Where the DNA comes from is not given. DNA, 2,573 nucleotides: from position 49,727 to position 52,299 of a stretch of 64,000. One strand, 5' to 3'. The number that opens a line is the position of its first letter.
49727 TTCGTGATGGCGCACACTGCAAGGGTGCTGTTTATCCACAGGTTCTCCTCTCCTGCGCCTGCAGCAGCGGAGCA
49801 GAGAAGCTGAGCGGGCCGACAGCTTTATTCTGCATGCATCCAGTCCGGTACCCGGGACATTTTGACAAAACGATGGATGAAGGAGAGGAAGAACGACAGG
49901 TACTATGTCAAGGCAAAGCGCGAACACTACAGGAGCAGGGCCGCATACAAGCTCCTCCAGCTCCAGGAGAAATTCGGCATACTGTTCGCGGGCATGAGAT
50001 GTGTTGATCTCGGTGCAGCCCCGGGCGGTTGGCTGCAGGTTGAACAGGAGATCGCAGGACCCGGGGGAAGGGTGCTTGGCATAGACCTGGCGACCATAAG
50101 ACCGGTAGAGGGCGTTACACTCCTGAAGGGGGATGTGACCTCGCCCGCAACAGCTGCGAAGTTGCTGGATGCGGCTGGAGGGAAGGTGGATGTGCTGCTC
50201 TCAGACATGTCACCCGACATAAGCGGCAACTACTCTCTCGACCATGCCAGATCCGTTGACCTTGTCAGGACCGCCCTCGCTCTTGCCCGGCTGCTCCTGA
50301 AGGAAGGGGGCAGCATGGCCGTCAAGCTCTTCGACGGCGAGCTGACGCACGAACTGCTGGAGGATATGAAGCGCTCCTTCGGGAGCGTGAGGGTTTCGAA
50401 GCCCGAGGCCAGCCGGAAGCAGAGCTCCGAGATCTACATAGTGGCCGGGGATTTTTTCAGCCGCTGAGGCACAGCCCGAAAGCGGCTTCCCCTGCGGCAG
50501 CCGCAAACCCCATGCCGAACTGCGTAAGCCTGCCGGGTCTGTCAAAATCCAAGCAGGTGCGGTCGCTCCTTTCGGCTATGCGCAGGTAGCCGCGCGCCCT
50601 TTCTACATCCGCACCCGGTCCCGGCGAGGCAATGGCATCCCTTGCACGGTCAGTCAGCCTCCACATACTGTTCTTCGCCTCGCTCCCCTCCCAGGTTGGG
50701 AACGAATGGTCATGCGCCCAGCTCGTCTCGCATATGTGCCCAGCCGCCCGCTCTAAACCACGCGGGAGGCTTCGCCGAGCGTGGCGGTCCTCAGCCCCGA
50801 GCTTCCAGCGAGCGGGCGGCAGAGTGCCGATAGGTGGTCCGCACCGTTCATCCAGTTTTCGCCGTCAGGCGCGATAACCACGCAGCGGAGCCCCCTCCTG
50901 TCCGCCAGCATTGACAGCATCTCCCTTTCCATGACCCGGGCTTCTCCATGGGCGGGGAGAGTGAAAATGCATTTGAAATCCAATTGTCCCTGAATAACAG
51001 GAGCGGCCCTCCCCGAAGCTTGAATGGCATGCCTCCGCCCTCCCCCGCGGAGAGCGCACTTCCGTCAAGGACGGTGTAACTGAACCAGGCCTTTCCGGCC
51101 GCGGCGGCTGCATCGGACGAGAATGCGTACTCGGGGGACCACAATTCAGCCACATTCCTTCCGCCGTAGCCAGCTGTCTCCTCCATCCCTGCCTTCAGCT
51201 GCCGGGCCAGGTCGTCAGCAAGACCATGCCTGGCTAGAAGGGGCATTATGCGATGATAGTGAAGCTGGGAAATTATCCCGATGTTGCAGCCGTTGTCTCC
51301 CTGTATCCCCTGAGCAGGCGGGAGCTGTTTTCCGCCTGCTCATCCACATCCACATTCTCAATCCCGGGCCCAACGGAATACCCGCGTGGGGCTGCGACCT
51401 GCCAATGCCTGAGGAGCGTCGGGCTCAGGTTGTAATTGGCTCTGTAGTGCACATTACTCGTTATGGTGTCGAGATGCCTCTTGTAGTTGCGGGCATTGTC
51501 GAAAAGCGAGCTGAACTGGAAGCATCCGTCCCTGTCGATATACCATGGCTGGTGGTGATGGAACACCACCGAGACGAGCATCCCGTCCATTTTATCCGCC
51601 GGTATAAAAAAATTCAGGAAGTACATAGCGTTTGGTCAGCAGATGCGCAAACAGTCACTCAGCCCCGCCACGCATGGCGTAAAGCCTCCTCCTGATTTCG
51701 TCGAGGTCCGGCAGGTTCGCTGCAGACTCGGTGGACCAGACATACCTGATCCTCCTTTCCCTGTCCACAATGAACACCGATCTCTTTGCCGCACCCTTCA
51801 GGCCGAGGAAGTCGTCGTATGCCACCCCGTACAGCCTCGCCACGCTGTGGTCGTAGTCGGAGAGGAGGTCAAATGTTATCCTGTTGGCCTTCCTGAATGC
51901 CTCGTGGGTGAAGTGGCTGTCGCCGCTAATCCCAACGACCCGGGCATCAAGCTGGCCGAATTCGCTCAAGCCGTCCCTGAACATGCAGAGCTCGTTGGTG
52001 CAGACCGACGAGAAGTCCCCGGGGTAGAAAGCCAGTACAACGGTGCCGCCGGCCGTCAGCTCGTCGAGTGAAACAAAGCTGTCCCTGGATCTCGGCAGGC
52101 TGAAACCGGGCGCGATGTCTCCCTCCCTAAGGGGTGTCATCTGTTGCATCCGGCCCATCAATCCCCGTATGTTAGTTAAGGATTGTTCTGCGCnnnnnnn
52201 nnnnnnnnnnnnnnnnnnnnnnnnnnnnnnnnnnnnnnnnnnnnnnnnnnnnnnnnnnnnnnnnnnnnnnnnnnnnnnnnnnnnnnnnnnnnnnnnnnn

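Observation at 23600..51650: Unusual density of disrupted genes: six in about 28 kb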

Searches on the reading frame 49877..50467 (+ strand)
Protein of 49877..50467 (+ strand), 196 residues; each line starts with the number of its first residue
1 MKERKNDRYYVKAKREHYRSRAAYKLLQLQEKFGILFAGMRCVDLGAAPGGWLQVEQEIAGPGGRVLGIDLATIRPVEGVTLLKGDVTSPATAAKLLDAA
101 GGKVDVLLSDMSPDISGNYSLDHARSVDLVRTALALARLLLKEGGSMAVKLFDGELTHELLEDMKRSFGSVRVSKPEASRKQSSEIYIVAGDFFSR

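Call 45: find_encoding_contigs(protein=window:49877-50467:+, flank=10000, max_places=10)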
Protein window:49877-50467:+ (196 aa): 2 contigs read that carry it; 2 places shown.
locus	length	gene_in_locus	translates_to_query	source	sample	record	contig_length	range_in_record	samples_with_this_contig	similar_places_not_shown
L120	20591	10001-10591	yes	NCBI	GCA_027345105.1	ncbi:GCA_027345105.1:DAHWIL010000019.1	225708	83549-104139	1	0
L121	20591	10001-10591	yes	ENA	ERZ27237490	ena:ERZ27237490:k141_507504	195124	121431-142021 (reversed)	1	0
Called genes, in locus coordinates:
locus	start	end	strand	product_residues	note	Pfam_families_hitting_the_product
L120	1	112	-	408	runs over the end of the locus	PF02515:CoA_transf_3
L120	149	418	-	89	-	PF00383:dCMP_cyt_deam_1 (weak)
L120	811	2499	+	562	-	PF03814:KdpA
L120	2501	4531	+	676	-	PF00122:E1-E2_ATPase, PF00702:Hydrolase, PF08282:Hydrolase_3 (faint)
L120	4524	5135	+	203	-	PF02669:KdpC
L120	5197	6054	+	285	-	PF00582:Usp (weak)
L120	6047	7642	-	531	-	PF01979:Amidohydro_1 (faint), PF07969:Amidohydro_3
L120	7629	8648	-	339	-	PF00586:AIRS, PF02769:AIRS_C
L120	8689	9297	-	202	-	PF00702:Hydrolase, PF13419:HAD_2 (weak), PF13242:Hydrolase_like (weak)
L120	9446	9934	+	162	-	-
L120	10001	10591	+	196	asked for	PF01728:FtsJ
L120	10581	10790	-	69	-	-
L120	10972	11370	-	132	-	-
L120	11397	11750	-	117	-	-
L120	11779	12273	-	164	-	PF00578:AhpC-TSA, PF08534:Redoxin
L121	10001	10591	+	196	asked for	PF01728:FtsJ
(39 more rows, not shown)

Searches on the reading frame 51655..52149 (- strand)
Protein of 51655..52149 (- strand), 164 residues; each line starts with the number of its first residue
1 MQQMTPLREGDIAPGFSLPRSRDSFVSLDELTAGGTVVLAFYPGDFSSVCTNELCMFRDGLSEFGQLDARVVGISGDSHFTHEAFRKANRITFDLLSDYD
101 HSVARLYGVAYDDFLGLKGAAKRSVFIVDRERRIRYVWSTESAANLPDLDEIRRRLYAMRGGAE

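Call 43: find_encoding_contigs(protein=window:51655-52149:-, flank=10000, max_places=10)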
Protein window:51655-52149:- (164 aa): 2 contigs read that carry it; 1 place shown.
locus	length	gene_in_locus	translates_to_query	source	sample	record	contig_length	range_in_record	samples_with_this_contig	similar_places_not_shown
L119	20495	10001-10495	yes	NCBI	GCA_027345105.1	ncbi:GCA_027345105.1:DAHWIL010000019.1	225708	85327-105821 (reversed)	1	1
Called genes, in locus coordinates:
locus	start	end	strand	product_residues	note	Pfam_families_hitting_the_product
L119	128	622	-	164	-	PF01980:TrmO_N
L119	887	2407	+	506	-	PF00171:Aldedh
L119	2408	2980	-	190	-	PF01949:Endo_dU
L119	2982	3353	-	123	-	PF01981:PTH2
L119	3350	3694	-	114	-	-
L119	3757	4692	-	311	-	PF01370:Epimerase (weak)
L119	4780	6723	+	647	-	PF01702:TGT, PF14810:TGT_C2, PF01472:PUA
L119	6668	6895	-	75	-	-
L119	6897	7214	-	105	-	PF14947:HTH_45, PF22665:WHD_DUF6293 (weak), PF14277:DUF4364 (weak)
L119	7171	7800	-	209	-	-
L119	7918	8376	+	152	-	-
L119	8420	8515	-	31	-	-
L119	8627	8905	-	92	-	-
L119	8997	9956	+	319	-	PF00924:MS_channel_2nd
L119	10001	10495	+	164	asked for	PF00578:AhpC-TSA, PF08534:Redoxin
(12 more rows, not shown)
